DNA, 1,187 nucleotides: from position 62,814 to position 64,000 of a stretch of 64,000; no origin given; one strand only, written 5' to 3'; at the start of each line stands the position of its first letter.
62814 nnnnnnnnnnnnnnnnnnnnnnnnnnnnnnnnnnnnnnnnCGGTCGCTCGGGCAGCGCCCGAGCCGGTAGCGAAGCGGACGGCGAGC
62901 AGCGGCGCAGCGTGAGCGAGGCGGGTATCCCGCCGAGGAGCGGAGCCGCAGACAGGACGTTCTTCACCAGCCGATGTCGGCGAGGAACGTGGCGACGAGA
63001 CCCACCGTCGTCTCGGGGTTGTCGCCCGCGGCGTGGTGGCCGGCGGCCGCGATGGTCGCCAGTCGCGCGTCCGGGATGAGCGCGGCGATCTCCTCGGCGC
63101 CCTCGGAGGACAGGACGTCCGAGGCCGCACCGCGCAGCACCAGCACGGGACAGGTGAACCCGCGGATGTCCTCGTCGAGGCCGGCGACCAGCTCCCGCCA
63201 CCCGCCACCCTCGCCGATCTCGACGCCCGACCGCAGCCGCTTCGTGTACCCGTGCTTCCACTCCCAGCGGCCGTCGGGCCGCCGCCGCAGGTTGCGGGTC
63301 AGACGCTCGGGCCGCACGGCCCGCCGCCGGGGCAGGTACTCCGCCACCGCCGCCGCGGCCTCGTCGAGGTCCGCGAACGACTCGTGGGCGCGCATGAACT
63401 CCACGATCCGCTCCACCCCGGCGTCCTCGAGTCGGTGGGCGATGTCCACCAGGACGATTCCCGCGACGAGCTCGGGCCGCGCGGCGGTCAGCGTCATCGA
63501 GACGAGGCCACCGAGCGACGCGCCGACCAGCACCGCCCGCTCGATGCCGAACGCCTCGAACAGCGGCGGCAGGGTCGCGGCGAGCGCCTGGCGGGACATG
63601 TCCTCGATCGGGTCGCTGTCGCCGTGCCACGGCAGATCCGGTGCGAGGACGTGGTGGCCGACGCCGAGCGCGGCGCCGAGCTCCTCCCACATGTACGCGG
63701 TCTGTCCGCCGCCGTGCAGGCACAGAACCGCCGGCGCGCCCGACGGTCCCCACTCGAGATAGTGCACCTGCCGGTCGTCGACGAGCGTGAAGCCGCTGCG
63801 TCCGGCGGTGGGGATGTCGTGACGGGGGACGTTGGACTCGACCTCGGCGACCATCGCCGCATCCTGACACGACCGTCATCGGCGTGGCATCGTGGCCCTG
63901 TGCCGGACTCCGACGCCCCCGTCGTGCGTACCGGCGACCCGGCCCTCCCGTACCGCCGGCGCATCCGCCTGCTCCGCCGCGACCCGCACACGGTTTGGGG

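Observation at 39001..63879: Recurrent inverted repeat CTGAC-N5/6-GTCAG at gene boundaries of the lipid-catabolic region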

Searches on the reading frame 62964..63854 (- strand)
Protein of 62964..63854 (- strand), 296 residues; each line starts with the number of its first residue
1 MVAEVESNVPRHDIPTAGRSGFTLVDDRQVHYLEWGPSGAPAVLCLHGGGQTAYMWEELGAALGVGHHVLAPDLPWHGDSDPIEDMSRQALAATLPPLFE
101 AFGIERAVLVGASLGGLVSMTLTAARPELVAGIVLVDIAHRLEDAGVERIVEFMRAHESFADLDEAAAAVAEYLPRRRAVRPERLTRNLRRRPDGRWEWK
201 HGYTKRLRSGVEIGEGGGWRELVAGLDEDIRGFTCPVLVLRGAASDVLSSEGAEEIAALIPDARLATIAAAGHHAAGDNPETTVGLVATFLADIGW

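Call 12: search_protein_families(library=pfam, proteins=[window:62964-63854:-], max_evalue=0.001)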
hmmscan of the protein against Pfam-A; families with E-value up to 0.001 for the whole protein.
window:62964-63854:- (296 aa): 3 families
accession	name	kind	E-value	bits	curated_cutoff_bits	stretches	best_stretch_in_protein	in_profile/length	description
PF00561.26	Abhydrolase_1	-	3.5e-23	83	25.8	1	41-280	1-245/245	alpha/beta hydrolase fold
PF12697.13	Abhydrolase_6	-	1.1e-21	79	26.3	1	43-284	1-215/217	Alpha/beta hydrolase family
PF12146.15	Hydrolase_4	-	1.7e-08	34.5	27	1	42-277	6-236/239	Serine aminopeptidase, S33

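Call 66: find_homologous_proteins(query=window:62964-63854:-, max_evalue=1e-30)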
Query window:62964-63854:- (296 aa): 1344 proteins with E <= 1e-30 among 8000 candidates; the best 120 are listed.
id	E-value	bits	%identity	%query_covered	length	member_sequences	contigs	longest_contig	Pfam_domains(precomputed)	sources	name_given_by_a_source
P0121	1.7e-188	643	97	100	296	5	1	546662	PF12697.14,PF00561.27,PF12146.16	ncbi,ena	-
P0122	1.5e-159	548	83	100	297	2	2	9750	PF12697.14,PF00561.27,PF12146.16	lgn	-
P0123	2.1e-158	545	83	100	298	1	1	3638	PF12697.14,PF03096.21,PF00561.27,PF12146.16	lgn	-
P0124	7.3e-158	543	82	99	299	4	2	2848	PF12697.14,PF00561.27,PF12146.16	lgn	-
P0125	2.5e-156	538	82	99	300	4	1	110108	PF12697.14,PF00561.27,PF12146.16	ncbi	ncbi:MAG: alpha/beta fold hydrolase [Acidimicrobiia bacterium]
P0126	2.2e-153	528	79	99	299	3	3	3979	PF12697.14,PF00561.27,PF12146.16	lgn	-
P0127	4.5e-153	527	79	100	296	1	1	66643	PF12697.14,PF00561.27,PF12146.16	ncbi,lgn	-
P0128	1.2e-151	522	79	100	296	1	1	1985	PF12697.14,PF00561.27,PF12146.16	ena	-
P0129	8.8e-149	513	77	100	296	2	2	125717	PF12697.14,PF00561.27,PF12146.16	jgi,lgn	jgi:Predicted hydrolases or acyltransferases (alpha/beta hydrolase superfamily)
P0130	1.3e-148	512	75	100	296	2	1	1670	PF12697.14,PF00561.27,PF12146.16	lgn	-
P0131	3.2e-147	508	77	100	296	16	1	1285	PF12697.14,PF00561.27,PF12146.16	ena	-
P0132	5.1e-147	507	77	100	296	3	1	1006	PF12697.14,PF00561.27,PF12146.16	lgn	-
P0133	7.2e-147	507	74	100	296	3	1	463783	PF12697.14,PF00561.27,PF12146.16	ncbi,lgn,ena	-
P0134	9.3e-147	506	76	100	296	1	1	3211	PF12697.14,PF00561.27,PF12146.16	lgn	-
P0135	2.0e-146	505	77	100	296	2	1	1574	PF12697.14,PF00561.27,PF12146.16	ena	-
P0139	6.8e-145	500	77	99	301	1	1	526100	PF12697.14,PF03096.21,PF00561.27,PF12146.16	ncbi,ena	-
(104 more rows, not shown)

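Call 67: find_encoding_contigs(protein=P0121, flank=10000, max_places=3)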
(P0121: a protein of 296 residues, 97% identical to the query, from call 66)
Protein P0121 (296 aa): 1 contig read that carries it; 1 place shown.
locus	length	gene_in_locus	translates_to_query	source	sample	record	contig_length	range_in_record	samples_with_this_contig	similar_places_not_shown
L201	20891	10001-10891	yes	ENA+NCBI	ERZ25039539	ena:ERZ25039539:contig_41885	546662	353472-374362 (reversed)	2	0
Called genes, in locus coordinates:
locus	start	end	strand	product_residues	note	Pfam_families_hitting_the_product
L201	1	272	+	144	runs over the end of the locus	PF12172:zf-ChsH2, PF01796:OB_ChsH2_C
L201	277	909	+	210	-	PF00440:TetR_N, PF19352:TetR_C_38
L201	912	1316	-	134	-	PF21447:Ppx-GppA_III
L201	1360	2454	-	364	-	PF02541:Ppx-GppA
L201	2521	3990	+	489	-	PF00171:Aldedh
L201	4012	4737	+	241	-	PF00300:His_Phos_1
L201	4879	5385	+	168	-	-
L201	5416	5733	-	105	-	PF01740:STAS, PF13466:STAS_2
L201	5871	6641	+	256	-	PF00596:Aldolase_II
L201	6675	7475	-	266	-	PF00106:adh_short, PF08659:KR, PF13561:adh_short_C2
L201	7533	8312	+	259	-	PF00106:adh_short, PF08659:KR (weak), PF13561:adh_short_C2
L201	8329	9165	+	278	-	PF00296:Bac_luciferase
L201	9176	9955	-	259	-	PF11136:DUF2889 (weak)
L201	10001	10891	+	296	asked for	PF00561:Abhydrolase_1, PF12146:Hydrolase_4 (weak), PF12697:Abhydrolase_6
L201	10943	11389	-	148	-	PF13452:FAS1_DH_region, PF22622:MFE-2_hydrat-2_N (weak)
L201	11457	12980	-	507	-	PF00501:AMP-binding, PF13193:AMP-binding_C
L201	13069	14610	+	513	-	PF13483:Lactamase_B_3 (weak), PF25451:SCP2_Rv3818, PF00355:Rieske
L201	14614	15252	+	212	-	PF13263:PHP_C (weak)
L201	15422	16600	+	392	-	PF00108:Thiolase_N, PF02803:Thiolase_C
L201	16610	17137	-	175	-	-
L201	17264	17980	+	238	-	PF00459:Inositol_P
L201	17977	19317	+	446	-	PF00370:FGGY_N, PF02782:FGGY_C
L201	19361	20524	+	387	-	PF00067:p450 (weak)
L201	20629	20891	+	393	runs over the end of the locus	PF02720:DUF222, PF01844:HNH (weak)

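Call 78: find_homologous_proteins(query=L201:277-909:+, max_evalue=1e-20)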
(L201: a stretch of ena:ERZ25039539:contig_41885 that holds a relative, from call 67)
Query L201:277-909:+ (210 aa): 1368 proteins with E <= 1e-20 among 6144 candidates; the best 120 are listed.
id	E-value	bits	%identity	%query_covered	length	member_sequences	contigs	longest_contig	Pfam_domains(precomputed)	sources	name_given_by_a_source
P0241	5.2e-118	410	93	100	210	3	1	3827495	PF19352.5,PF00440.30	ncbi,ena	-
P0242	3.8e-97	341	78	100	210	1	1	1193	PF19352.5,PF00440.30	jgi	jgi:AcrR family transcriptional regulator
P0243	1.5e-96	340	78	100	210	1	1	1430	PF19352.5,PF00440.30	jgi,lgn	jgi:AcrR family transcriptional regulator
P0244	1.6e-96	339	79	99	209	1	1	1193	PF19352.5,PF00440.30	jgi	jgi:AcrR family transcriptional regulator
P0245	1.7e-96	339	78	100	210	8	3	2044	PF19352.5,PF00440.30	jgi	jgi:AcrR family transcriptional regulator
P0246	2.3e-96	339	78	100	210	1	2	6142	PF19352.5,PF00440.30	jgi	jgi:AcrR family transcriptional regulator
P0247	7.2e-96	337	79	99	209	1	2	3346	PF19352.5,PF00440.30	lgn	-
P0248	8.9e-96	337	77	100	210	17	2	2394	PF19352.5,PF00440.30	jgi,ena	-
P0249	9.2e-96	337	77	100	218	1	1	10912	PF19352.5,PF00440.30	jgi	jgi:AcrR family transcriptional regulator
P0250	1.2e-95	337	77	100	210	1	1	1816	PF19352.5,PF00440.30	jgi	-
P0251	1.6e-95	336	78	100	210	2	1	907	PF19352.5,PF00440.30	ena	-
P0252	3.5e-95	335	77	99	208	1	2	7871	PF19352.5,PF00440.30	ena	-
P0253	5.9e-95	334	79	94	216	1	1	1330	PF19352.5,PF00440.30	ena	-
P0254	8.1e-95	334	76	100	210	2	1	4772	PF19352.5,PF00440.30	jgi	jgi:AcrR family transcriptional regulator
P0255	2.7e-94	332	77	97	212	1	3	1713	PF19352.5,PF00440.30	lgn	-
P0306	1.0e-89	317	74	96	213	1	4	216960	PF19352.5,PF00440.30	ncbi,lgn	-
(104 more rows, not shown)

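Call 79: find_encoding_contigs(protein=P0241, flank=10000, max_places=2)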
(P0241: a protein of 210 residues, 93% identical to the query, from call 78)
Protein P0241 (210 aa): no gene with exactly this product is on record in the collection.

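Call 80: find_encoding_contigs(protein=P0306, flank=10000, max_places=2)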
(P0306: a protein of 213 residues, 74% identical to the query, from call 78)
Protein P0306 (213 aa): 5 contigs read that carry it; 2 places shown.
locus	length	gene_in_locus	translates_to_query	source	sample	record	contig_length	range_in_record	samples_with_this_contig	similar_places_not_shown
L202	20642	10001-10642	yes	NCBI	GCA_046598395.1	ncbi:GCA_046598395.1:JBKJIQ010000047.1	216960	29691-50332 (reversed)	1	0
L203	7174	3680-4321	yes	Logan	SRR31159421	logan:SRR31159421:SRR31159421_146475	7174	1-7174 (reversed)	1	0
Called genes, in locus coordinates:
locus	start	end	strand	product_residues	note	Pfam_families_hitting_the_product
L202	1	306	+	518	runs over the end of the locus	PF01039:Carboxyl_trans, PF03255:ACCA (faint)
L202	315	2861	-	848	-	PF00989:PAS, PF08448:PAS_4, PF13188:PAS_8, PF13426:PAS_9, PF08447:PAS_3, PF00989:PAS, PF08447:PAS_3, PF08448:PAS_4, +3 more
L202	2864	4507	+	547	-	PF00501:AMP-binding, PF13193:AMP-binding_C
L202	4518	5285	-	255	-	PF01209:Ubie_methyltran, PF03141:Methyltransf_29 (faint), PF13847:Methyltransf_31, PF08241:Methyltransf_11, PF08242:Methyltransf_12, PF13649:Methyltransf_25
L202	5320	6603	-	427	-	PF04909:Amidohydro_2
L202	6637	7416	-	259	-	PF00106:adh_short, PF08659:KR (weak), PF13561:adh_short_C2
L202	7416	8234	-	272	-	PF00205:TPP_enzyme_M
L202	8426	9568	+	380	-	PF02803:Thiolase_C (weak), PF22691:Thiolase_C_1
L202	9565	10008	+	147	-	PF12172:zf-ChsH2, PF01796:OB_ChsH2_C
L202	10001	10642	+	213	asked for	PF00440:TetR_N, PF19352:TetR_C_38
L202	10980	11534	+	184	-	-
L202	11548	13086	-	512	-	PF02541:Ppx-GppA, PF21447:Ppx-GppA_III, PF01966:HD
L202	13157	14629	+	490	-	PF00171:Aldedh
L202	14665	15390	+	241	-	PF00300:His_Phos_1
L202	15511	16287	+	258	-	PF00596:Aldolase_II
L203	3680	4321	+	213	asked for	PF00440:TetR_N, PF19352:TetR_C_38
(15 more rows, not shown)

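Call 102: search_protein_families(library=ncbifam, proteins=[L201:277-909:+, window:62964-63854:-], max_evalue=0.00001)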
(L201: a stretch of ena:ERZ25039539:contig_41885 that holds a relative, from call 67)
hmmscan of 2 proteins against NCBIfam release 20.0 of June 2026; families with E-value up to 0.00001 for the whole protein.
L201:277-909:+ (210 aa): 3 families
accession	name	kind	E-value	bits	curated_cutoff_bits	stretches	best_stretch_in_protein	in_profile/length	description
NF008402.0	PRK11202.1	equivalog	5e-08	32.9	151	1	23-91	10-76/211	HTH-type transcriptional repressor FabR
NF050111.1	TransRegSACE7040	equivalog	1.3e-06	28.5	250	1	26-139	3-115/186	SACE_7040 family transcriptional regulator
NF041196.1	ScbR_bind_reg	equivalog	1.8e-06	28.3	150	1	21-204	3-183/191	ScbR family autoregulator-binding transcription factor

window:62964-63854:- (296 aa): 20 families
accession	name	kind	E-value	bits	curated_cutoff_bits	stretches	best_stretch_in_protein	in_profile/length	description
NF011457.0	PRK14875.1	equivalog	2.7e-25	89.1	307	1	17-154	109-247/372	acetoin dehydrogenase dihydrolipoyllysine-residue acetyltransferase subunit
TIGR02427.1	protocat_pcaD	equivalog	1e-24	87.3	255.85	2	30-145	2-119/251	3-oxoadipate enol-lactonase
NF051488.1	bifunc_PcaDC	exception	1.1e-24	87.3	390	2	35-145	7-118/375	bifunctional 3-oxoadipate enol-lactonase/4-carboxymuconolactone decarboxylase PcaDC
NF051487.1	bifunc_PcaCD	exception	1.3e-18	67.3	430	1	15-292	144-412/413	bifunctional 4-carboxymuconolactone decarboxylase/3-oxoadipate enol-lactonase PcaCD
TIGR03695.1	menH_SHCHC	equivalog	2.6e-18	66.4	208.55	1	41-138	3-104/252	2-succinyl-6-hydroxy-2,4-cyclohexadiene-1-carboxylate synthase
NF007954.0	PRK10673.1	equivalog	7.8e-18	64.6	399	1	60-293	36-254/255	esterase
NF050089.1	i_nPHAscl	equivalog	3.4e-15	55.9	300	1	29-137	8-116/288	intracellular short-chain-length polyhydroxyalkanoate depolymerase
NF045632.1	hydroxlase_HsaD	equivalog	4e-15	55.5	400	1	20-136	14-135/290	4,5:9,10-diseco-3-hydroxy-5,9,17-trioxoandrosta-1(10),2-diene-4-oate hydrolase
TIGR03056.1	bchO_mg_che_rel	equivalog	8.9e-15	54.4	172.55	1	23-132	11-125/278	alpha/beta fold hydrolase BchO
NF002938.0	PRK03592.1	equivalog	1.8e-14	53.8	241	1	21-138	13-129/298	haloalkane dehalogenase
NF002043.0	PRK00870.1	subfamily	9.9e-14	51.4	265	1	29-137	35-147/302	haloalkane dehalogenase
TIGR01738.1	bioH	equivalog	1.1e-13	51.4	206.95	1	38-140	2-100/245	pimeloyl-ACP methyl ester esterase BioH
NF008340.0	PRK11126.1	equivalog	1e-09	38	261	1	39-126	13-99/255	2-succinyl-6-hydroxy-2,4-cyclohexadiene-1-carboxylate synthase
TIGR03611.1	RutD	equivalog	1.6e-09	37.5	238.5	1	39-142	12-117/258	pyrimidine utilization protein D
NF052610.1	macro_16_ester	equivalog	4.3e-09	36.1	420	0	91-139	80-128/281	alpha/beta fold macrolide esterase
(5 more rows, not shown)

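Call 107: list_cluster_members(proteins=[P0121, P0241])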
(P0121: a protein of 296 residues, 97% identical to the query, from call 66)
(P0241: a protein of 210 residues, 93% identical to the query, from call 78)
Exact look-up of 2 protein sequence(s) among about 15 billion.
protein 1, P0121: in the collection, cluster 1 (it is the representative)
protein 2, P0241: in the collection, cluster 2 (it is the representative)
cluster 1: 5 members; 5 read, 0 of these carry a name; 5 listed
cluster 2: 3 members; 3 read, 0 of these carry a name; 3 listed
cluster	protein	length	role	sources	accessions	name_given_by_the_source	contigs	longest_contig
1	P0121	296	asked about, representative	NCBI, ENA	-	-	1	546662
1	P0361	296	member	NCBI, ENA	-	-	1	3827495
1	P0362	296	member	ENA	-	-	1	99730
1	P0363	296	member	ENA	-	-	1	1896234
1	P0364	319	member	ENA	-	-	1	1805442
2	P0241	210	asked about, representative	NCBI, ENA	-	-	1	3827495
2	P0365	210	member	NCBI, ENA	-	-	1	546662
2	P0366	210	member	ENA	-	-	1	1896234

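Call 108: find_encoding_contigs(protein=window:62964-63854:-, flank=10000, max_places=3)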
Protein window:62964-63854:- (296 aa): no gene with exactly this product is on record in the collection.

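Call 109: find_encoding_contigs(protein=P0139, flank=10000, max_places=1)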
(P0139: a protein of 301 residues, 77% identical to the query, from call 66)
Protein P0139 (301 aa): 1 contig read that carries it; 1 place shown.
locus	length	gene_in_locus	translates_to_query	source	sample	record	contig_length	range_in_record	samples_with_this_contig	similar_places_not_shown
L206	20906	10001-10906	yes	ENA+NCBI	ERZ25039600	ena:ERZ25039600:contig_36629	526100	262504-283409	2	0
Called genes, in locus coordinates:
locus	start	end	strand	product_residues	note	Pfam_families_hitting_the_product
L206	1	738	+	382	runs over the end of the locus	PF02803:Thiolase_C (weak), PF22691:Thiolase_C_1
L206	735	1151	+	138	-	PF12172:zf-ChsH2, PF01796:OB_ChsH2_C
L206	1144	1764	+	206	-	PF00440:TetR_N, PF19352:TetR_C_38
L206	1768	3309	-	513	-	PF02541:Ppx-GppA, PF21447:Ppx-GppA_III, PF01966:HD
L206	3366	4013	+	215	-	PF00171:Aldedh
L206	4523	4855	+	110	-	PF00171:Aldedh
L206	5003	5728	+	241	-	PF00300:His_Phos_1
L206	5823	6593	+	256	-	PF00596:Aldolase_II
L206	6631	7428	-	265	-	PF00106:adh_short, PF08659:KR, PF13561:adh_short_C2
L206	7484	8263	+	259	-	PF00106:adh_short, PF08659:KR, PF13561:adh_short_C2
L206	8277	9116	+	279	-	PF00296:Bac_luciferase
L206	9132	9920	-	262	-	PF11136:DUF2889 (weak)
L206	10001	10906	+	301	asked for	PF12146:Hydrolase_4, PF00561:Abhydrolase_1, PF12697:Abhydrolase_6, PF03096:Ndr (weak)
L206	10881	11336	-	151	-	PF13452:FAS1_DH_region, PF22622:MFE-2_hydrat-2_N (weak)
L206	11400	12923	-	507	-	PF00501:AMP-binding, PF13193:AMP-binding_C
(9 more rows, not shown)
